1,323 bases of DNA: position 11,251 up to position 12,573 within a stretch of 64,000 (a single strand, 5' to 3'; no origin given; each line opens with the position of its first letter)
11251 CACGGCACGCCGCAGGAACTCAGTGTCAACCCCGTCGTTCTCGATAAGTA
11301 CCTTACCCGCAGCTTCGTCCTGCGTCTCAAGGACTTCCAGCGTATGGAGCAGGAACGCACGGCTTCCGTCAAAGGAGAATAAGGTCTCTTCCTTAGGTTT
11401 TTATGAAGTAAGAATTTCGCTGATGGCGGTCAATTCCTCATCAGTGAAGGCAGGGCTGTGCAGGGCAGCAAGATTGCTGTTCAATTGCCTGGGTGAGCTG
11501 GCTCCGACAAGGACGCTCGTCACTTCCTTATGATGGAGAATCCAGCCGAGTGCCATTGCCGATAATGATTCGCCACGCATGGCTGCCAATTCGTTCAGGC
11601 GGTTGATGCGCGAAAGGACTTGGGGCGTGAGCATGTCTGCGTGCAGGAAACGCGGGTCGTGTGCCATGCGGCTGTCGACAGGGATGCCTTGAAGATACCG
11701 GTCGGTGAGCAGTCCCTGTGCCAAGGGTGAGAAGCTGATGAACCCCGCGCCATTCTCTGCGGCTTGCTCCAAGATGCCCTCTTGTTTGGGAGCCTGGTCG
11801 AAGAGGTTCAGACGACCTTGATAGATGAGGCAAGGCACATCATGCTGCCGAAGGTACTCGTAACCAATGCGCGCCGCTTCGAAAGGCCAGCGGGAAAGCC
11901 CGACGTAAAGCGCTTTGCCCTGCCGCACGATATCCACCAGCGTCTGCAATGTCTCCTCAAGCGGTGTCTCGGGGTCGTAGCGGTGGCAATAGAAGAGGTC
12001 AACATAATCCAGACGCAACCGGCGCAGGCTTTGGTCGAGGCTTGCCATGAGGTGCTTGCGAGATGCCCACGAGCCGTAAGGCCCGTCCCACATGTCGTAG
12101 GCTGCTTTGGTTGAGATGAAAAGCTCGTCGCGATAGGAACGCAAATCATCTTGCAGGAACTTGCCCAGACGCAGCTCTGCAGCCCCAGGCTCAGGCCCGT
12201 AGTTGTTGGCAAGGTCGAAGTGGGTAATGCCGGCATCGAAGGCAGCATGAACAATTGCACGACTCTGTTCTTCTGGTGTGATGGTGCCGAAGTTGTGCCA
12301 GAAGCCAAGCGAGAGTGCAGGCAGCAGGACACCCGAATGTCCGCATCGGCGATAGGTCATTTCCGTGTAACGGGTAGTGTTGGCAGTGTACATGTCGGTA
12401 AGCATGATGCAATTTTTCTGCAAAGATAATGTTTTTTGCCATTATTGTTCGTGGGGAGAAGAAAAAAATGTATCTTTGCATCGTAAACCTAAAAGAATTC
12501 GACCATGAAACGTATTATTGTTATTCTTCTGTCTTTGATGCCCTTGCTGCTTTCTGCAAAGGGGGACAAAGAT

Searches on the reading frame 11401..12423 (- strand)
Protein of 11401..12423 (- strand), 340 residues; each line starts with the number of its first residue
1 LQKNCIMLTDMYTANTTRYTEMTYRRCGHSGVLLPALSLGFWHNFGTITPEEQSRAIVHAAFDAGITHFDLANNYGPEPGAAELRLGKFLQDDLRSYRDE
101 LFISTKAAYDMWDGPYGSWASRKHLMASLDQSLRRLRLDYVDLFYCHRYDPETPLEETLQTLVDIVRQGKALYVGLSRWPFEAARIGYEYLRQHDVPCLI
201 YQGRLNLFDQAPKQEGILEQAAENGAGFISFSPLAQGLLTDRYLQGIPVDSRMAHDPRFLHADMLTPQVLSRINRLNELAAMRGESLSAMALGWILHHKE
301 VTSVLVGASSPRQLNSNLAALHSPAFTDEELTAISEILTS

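Call 56: search_protein_families(library=ncbifam, proteins=[window:11401-12423:-], max_evalue=0.00001)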
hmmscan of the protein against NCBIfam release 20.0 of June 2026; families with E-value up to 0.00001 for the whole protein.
window:11401-12423:- (340 aa): 7 families
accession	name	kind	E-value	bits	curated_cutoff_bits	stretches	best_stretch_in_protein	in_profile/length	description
NF007388.0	PRK09912.1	subfamily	1.5e-117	392.4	448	1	11-336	2-330/346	L-glyceraldehyde 3-phosphate reductase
TIGR01293.1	Kv_beta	subfamily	3.8e-45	154.3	365.4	1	22-322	1-302/319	voltage-dependent potassium channel subunit beta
NF007912.0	PRK10625.1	equivalog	2.8e-21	76.2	415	1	22-334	1-334/346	NADP(H)-dependent aldo-keto reductase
NF049922.1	MethglyxlRedYdjG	equivalog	5.5e-20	71.6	550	1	121-322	110-306/326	NADH-dependent methylglyoxal reductase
NF007695.0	PRK10376.1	subfamily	2.1e-17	63.1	280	1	15-235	8-216/290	oxidoreductase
NF008377.0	PRK11172.1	equivalog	2.9e-11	43.1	327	1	55-184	19-136/267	2,5-didehydrogluconate reductase DkgB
NF008598.0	PRK11565.1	equivalog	1.5e-10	40.6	425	1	30-237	11-192/275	2,5-didehydrogluconate reductase DkgA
